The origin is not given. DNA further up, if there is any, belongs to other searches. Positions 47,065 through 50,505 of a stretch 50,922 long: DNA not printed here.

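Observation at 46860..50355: Candidate peptide-linked regulatory cassette: STAND/TPR/SARP regulator followed by a 28-aa signal-peptide-like ORF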

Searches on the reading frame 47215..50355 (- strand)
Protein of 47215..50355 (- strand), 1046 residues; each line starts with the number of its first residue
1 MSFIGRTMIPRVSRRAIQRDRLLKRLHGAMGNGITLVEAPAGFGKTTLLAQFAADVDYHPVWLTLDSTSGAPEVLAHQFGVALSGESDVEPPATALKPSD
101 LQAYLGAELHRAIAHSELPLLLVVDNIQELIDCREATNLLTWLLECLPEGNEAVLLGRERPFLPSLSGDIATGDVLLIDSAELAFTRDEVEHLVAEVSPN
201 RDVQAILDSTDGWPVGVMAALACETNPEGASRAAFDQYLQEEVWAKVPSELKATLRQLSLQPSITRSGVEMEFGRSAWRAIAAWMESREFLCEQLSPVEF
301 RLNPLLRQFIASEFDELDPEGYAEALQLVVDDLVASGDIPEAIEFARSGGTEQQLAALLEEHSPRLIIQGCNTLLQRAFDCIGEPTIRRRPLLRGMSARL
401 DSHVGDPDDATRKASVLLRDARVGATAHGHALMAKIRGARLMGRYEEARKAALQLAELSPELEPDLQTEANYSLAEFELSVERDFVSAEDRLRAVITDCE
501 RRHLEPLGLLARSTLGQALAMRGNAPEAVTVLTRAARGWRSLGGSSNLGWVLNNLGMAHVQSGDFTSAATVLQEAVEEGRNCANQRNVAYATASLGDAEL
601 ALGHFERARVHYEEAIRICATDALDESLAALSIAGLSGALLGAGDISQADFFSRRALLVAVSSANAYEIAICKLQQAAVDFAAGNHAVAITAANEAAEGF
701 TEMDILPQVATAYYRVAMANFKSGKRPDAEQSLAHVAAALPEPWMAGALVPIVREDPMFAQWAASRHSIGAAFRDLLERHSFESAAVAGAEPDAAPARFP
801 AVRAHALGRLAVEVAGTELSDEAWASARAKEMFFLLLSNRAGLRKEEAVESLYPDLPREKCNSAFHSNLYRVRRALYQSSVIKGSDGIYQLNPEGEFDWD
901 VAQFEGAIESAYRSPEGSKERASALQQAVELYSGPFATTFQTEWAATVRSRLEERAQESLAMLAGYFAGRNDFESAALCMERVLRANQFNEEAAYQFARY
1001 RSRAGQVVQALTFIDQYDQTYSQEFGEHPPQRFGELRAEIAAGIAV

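Call 7: search_protein_families(library=pfam, proteins=[window:47215-50355:-], max_evalue=0.01)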
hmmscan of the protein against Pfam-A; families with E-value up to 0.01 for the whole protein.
window:47215-50355:- (1046 aa): 16 families
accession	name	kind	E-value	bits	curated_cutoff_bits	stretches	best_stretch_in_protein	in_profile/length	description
PF13424.12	TPR_12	-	6.5e-17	61.9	30.1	1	512-577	6-73/77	Tetratricopeptide repeat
PF07719.23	TPR_2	-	7.3e-16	57.4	27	1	594-619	6-31/34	Tetratricopeptide repeat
PF03704.23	BTAD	-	1.8e-09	38.5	22.1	1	900-1040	2-145/146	Bacterial transcriptional activator domain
PF13181.12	TPR_8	-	6.5e-09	35.7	25.7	0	552-577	4-29/34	Tetratricopeptide repeat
PF13374.12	TPR_10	-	2.2e-08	34.3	27.5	0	551-577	4-30/42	Tetratricopeptide repeat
PF00515.34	TPR_1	-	2.3e-08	33.9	27.8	0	594-619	6-31/34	Tetratricopeptide repeat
PF13428.12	TPR_14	-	6.5e-08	32.9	23.5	0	594-623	6-35/44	Tetratricopeptide repeat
PF13414.12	TPR_11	-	1.1e-06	28.7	26.8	0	596-623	1-28/42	TPR repeat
PF13432.12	TPR_16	-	1.9e-06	28.6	32.7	1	554-622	2-64/65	Tetratricopeptide repeat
PF13401.12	AAA_22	-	2.3e-06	28.4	27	1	31-144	4-105/130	AAA domain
PF17874.7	TPR_MalT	-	9.6e-06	25.5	45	1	551-705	42-196/336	MalT-like TPR region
PF13191.12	AAA_16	-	4.4e-05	24.5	32.6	1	15-148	5-160/167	AAA ATPase domain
PF25199.1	nSTAND_NTPase5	-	0.00081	19.7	34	1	21-57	27-66/145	Novel STAND NTPase 5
PF14559.12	TPR_19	-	0.0022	18.7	25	0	560-614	2-50/68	Tetratricopeptide repeat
PF12895.13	ANAPC3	-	0.0039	17.9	27.2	0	971-1020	3-51/82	Anaphase-promoting complex, cyclosome, subunit 3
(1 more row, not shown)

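Call 8: search_protein_families(library=ncbifam, proteins=[window:47215-50355:-], max_evalue=0.01)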
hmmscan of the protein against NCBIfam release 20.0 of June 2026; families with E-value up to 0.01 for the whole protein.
window:47215-50355:- (1046 aa): 5 families
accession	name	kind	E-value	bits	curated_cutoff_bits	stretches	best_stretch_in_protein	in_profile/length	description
NF003420.0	PRK04841.1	equivalog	1.1e-26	93.2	537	1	9-396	9-414/903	HTH-type transcriptional regulator MalT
NF053617.1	SARPRegAfsRStmc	equivalog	2.4e-06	25.8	1430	1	424-654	731-960/986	SARP-family global regulator AfsR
NF040959.1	MamA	equivalog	5.7e-06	25.9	200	1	514-618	76-168/204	magnetosome protein MamA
TIGR02521.1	type_IV_pilW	equivalog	3.1e-05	23.6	154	1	968-1024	146-202/234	type IV pilus biogenesis/stability protein PilW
NF047371.1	FlcA_CTERM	equivalog_domain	0.00052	18.6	300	0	963-1011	325-367/646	periplasmic flagellar collar protein FlcA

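Call 9: find_homologous_proteins(query=window:47215-50355:-, max_evalue=1e-10)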
Query window:47215-50355:- (1046 aa): 377 proteins with E <= 1e-10 among 8000 candidates; the best 120 are listed.
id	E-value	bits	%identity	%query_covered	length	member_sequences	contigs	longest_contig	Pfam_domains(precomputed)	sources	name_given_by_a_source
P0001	0.0e+0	2098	93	97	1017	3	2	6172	PF03704.24,PF25873.1,PF13414.13,PF00515.35,PF13424.13,PF13432.13,PF13401.13,PF13428.13,PF13181.13,PF07719.24,PF13374.13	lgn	-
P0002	0.0e+0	1734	74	100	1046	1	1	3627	PF25873.1,PF17874.8,PF00515.35,PF13424.13,PF13432.13,PF13401.13,PF13181.13,PF07719.24,PF13374.13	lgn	-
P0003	0.0e+0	1699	74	98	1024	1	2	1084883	PF07721.21,PF03704.24,PF17874.8,PF13424.13,PF13432.13,PF13401.13,PF13428.13,PF13181.13,PF07719.24,PF13191.13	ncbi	ncbi:MAG: tetratricopeptide repeat protein [Dehalococcoidia bacterium]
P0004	0.0e+0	1690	72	99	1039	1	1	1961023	PF03704.24,PF13401.13,PF13428.13,PF13191.13,PF07721.21,PF17874.8,PF00515.35,PF13424.13,PF13432.13,PF13181.13,PF07719.24,PF13174.13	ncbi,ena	-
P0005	0.0e+0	1661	73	97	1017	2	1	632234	PF07721.21,PF03704.24,PF17874.8,PF00515.35,PF13424.13,PF13432.13,PF13401.13,PF13428.13,PF07719.24,PF13374.13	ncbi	ncbi:MAG: tetratricopeptide repeat protein [Dehalococcoidia bacterium]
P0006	0.0e+0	1646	71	100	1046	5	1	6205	PF07721.21,PF03704.24,PF25873.1,PF00515.35,PF13424.13,PF13432.13,PF13428.13,PF13181.13,PF07719.24,PF13374.13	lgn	-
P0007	0.0e+0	1597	70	100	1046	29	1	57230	PF14559.13,PF03704.24,PF17874.8,PF00515.35,PF12895.14,PF13424.13,PF13432.13,PF13401.13,PF13428.13,PF13181.13,PF07719.24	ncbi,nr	ncbi:MAG: tetratricopeptide repeat protein [Dehalococcoidia bacterium]|nr:tetratricopeptide repeat p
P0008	0.0e+0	1574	69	100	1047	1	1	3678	PF07721.21,PF03704.24,PF25873.1,PF17874.8,PF00515.35,PF13424.13,PF13432.13,PF13401.13,PF13428.13,PF13181.13,PF07719.24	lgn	-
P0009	0.0e+0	1563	69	100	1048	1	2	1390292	PF03704.24,PF13401.13,PF13428.13,PF13191.13,PF13374.13,PF17874.8,PF00515.35,PF13424.13,PF13432.13,PF13181.13,PF07719.24,PF25199.2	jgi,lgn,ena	-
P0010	0.0e+0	1546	67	100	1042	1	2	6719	PF14559.13,PF03704.24,PF17874.8,PF00515.35,PF13424.13,PF13432.13,PF13428.13,PF13181.13,PF07719.24,PF13191.13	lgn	-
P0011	0.0e+0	1539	68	100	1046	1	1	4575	PF07721.21,PF13414.13,PF17874.8,PF00515.35,PF13424.13,PF13432.13,PF13428.13,PF13181.13,PF07719.24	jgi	-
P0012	0.0e+0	1537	67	100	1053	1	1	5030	PF03704.24,PF25873.1,PF00515.35,PF13424.13,PF13432.13,PF13401.13,PF13428.13,PF13181.13,PF07719.24,PF13191.13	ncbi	-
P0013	0.0e+0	1504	66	100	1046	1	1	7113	PF03704.24,PF13401.13,PF13428.13,PF13191.13,PF13374.13,PF07721.21,PF25873.1,PF17874.8,PF00515.35,PF13424.13,PF13432.13,PF13181.13,PF07719.24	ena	-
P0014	0.0e+0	1499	66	99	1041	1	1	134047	PF07721.21,PF14559.13,PF03704.24,PF17874.8,PF00515.35,PF13424.13,PF13432.13,PF13428.13,PF13181.13,PF07719.24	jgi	-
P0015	0.0e+0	1497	65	100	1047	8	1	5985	PF07721.21,PF03704.24,PF25873.1,PF00515.35,PF13424.13,PF13401.13,PF13181.13,PF07719.24,PF13191.13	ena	-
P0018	0.0e+0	1455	64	100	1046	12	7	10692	PF07721.21,PF03704.24,PF17874.8,PF13424.13,PF13432.13,PF13401.13,PF13181.13,PF07719.24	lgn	-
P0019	0.0e+0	1452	64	100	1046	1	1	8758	PF07721.21,PF03704.24,PF17874.8,PF13424.13,PF13432.13,PF13428.13,PF13181.13,PF07719.24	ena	-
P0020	0.0e+0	1443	63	100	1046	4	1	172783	PF03704.24,PF25873.1,PF17874.8,PF13424.13,PF13432.13,PF13401.13,PF13181.13,PF07719.24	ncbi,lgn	-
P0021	0.0e+0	1433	63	100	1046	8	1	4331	PF03704.24,PF17874.8,PF13424.13,PF13432.13,PF13428.13,PF13181.13,PF07719.24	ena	-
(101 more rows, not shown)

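Call 10: find_related_loci(query=window:47215-50355:-, collection=genome_contigs, flank=6000)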
Query window:47215-50355:- (1046 aa) in genome_contigs; peptide patterns used: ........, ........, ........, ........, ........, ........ (x = any residue, [..] = any of these).
186 stretches matched a pattern; 90 encode a relative of the query (tblastn E <= 1e-3); the best 80 are kept; 79 distinct loci.
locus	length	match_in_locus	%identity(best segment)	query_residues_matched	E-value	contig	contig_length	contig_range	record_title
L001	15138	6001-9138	74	1-1046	0e+0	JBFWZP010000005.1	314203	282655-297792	MAG: Dehalococcoidia bacterium isolate CA_2019_TPBS_190 NODE_275_length_314203_cov_39.570063_TPBS, whole genome shotgun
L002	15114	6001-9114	64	1-1038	0e+0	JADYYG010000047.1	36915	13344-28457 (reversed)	MAG: Dehalococcoidia bacterium isolate SJ520 c_000001345695, whole genome shotgun sequence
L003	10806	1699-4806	62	1-1037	0e+0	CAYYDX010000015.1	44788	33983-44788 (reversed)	MAG TPA_asm: uncultured Anaerolineaceae bacterium isolate binchicken_co322_198 genome assembly, contig: NODE_1444_length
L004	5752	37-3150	63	1-1038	0e+0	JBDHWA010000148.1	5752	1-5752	MAG: Dehalococcoidia bacterium isolate AS-MESO-OLR.347 NODE_52884_length_5752_cov_19.822555, whole genome shotgun sequen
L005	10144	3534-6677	61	1-1046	0e+0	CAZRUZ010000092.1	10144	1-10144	MAG TPA_asm: uncultured Anaerolineaceae bacterium isolate binchicken_co16_260 genome assembly, contig: NODE_11019_length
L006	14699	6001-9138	61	1-1046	0e+0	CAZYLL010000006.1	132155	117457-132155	MAG TPA_asm: uncultured Anaerolineaceae bacterium isolate binchicken_co274_94 genome assembly, contig: NODE_259_length_1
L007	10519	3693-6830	61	1-1046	0e+0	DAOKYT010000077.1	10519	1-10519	MAG TPA_asm: Tepidiformaceae bacterium isolate AMR_MDS_0031 NODE_2680_length_10519_cov_7.972668, whole genome shotgun se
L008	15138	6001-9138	61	1-1046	0e+0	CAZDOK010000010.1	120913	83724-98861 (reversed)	MAG TPA_asm: uncultured Anaerolineaceae bacterium isolate SRP193661_co1_145 genome assembly, contig: NODE_175_length_120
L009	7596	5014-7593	70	1-860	0e+0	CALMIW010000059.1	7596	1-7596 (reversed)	MAG TPA_asm: uncultured Dehalococcoidia bacterium isolate SRR2107213_bin.4_CONCOCT_v1.1_MAG genome assembly, contig: ERZ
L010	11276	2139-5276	61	1-1046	0e+0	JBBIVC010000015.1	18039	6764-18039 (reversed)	MAG: Thermoflexus sp. isolate PBS170224_bin_68 NODE_1109_length_18039_cov_4.525968, whole genome shotgun sequence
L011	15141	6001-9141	61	1-1046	0e+0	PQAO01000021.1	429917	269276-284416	MAG: Dehalococcoidia bacterium isolate FeB_14 contig_285, whole genome shotgun sequence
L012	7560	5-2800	64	116-1046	0e+0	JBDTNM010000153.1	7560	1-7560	MAG: bacterium isolate cluster3_bin.150 NODE_48906_length_7560_cov_10.023984, whole genome shotgun sequence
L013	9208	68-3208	61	1-1046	0e+0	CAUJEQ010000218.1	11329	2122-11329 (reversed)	MAG: Chloroflexota bacterium isolate KLAP124 genome assembly, contig: KLAP124_143203, whole genome shotgun sequence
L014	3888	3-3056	61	30-1046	0e+0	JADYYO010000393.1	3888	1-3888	MAG: Thermomicrobiales bacterium isolate SJ531 c_000001579271, whole genome shotgun sequence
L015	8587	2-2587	63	184-1046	0e+0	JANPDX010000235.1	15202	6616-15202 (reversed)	MAG: Dehalococcoidia bacterium isolate VAR_78_metabat_322 VAR_78_k141_34802, whole genome shotgun sequence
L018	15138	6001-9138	73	1-1046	0e+0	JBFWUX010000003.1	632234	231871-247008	MAG: Dehalococcoidia bacterium isolate CA_2019_TPBF_80 NODE_86_length_632234_cov_18.794138_TPBF, whole genome shotgun se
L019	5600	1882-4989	48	10-1040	0e+0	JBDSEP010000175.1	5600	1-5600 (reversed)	MAG: Tepidiformaceae bacterium isolate cluster1_bin.207 k127_570258, whole genome shotgun sequence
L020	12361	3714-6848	49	5-1046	0e+0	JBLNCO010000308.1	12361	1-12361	MAG: Hyphomicrobiales bacterium isolate MAG123 PRJNA950955_bin30_renamed_307, whole genome shotgun sequence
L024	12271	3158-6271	48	5-1040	0e+0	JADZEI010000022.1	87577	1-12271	MAG: Dehalococcoidia bacterium isolate SJ813 c_000000459453, whole genome shotgun sequence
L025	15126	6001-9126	48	5-1046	0e+0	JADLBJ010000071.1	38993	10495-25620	MAG: Dehalococcoidia bacterium isolate SJ161 c_000000784691, whole genome shotgun sequence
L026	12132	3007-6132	49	5-1046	0e+0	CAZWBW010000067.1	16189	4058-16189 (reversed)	MAG TPA_asm: uncultured Anaerolineaceae bacterium isolate SRP268622_co1_222 genome assembly, contig: NODE_8043_length_16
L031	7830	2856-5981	47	5-1046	0e+0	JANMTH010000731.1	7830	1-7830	MAG: Thermoflexaceae bacterium isolate SOY_29_metabat_254 SOY_29_k141_4150589, whole genome shotgun sequence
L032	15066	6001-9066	45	6-1040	0e+0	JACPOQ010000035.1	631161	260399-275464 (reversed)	MAG: Chloroflexi bacterium isolate NC_groundwater_605_Pr5_B-0.1um_68_33 alan_book_18_scaffold_90333, whole genome shotgu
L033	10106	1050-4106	46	27-1046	0e+0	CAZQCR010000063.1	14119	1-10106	MAG TPA_asm: uncultured Anaerolineaceae bacterium isolate binchicken_co186_66 genome assembly, contig: NODE_5459_length_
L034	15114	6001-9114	46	5-1046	0e+0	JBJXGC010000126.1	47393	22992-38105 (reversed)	MAG: Dehalococcoidia bacterium isolate F1F2.bin.348 k127_8292207, whole genome shotgun sequence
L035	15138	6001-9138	72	1-1046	0e+0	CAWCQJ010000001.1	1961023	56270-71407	MAG: uncultured Chloroflexia bacterium isolate MFD05442.bin.2.62 genome assembly, contig: contig_10126, whole genome sho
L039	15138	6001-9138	63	1-1046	0e+0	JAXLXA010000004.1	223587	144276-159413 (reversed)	MAG: Dehalococcoidia bacterium isolate STL-CHL37 C3.97.fa-4, whole genome shotgun sequence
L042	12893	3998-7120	42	6-1046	0e+0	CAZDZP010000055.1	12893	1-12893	MAG TPA_asm: uncultured Anaerolineaceae bacterium isolate SRP072547_co1_251 genome assembly, contig: NODE_8833_length_12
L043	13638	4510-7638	42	3-1046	0e+0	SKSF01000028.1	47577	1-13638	MAG: Dehalococcoidia bacterium isolate CSSed162cmA_515 CSSed16-2cmA-610, whole genome shotgun sequence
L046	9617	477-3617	61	1-1046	0e+0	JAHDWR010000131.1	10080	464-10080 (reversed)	MAG: Dehalococcoidia bacterium isolate CHL9 NODE_6901_length_10080_cov_6.299850, whole genome shotgun sequence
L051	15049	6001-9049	41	17-1040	0e+0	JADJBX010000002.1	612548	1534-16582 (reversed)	MAG: Candidatus Amarobacillus elongatus isolate Aved_BAT3C.689 tig00006686-10-6113070, whole genome shotgun sequence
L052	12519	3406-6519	45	6-1046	0e+0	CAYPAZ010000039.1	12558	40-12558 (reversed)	MAG TPA_asm: uncultured Anaerolineaceae bacterium isolate SRP217488_co1_195 genome assembly, contig: NODE_3711_length_12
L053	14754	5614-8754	42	1-1046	0e+0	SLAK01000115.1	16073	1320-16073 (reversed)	MAG: Dehalococcoidia bacterium isolate CSSed162cmB_403 CSSed16-2cmB-9773, whole genome shotgun sequence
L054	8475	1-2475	27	213-1040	2e-48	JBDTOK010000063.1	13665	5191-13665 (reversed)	MAG: Chloroflexota bacterium isolate cluster3_bin.172 NODE_18434_length_13665_cov_5.688464, whole genome shotgun sequenc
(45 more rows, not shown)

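Call 65: search_solved_structures(query=window:47215-50355:-, max_evalue=0.01, show_alignments=0)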
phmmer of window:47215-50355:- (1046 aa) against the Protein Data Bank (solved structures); distinct sequences matched with E-value up to 0.01: 15.
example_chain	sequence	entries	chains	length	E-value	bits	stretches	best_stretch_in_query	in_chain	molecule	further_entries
8bob_C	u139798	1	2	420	1.4e-11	46.8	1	15-234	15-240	HTH-type transcriptional regulator MalT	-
8bu0_A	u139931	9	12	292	9.4e-06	27.5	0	511-659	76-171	Consensus tetratricopeptide repeat protein | Crystal structure of an 8-repeat consensus TPR superhelix with Zinc. | Monomer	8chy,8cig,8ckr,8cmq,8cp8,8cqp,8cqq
5a7d_B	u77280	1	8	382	3.5e-05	25.6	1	537-633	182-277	PINS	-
9qhc_A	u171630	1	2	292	5.7e-05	25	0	512-615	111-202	Engineered tetratricopeptide repeat protein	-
7obi_A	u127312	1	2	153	0.00048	21.9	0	548-618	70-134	CTPR-rv4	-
4a1s_A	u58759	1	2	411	0.0011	20.7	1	537-661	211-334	PARTNER OF INSCUTEABLE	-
3ro2_A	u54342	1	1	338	0.0019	19.9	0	541-661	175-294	G-protein-signaling modulator 2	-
4g2v_A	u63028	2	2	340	0.0019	19.9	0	541-661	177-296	G-protein-signaling modulator 2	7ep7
6hc2_A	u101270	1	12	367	0.0022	19.7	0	541-661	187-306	G-protein-signaling modulator 2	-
5a6c_A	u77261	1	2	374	0.0027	19.4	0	541-661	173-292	G-PROTEIN-SIGNALING MODULATOR 2, AFADIN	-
3sf4_A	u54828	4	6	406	0.0034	19.1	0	541-661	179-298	G-protein-signaling modulator 2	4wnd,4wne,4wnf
4wng_A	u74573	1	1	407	0.0035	19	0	541-661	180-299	G-protein-signaling modulator 2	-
3ro3_A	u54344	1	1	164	0.0071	18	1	547-663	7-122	G-protein-signaling modulator 2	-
9y6s_6s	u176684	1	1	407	0.0083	17.8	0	540-697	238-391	Anaphase-promoting complex subunit 5 domain-containing protein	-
4jhr_A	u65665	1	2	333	0.0098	17.5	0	541-663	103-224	G-protein-signaling modulator 2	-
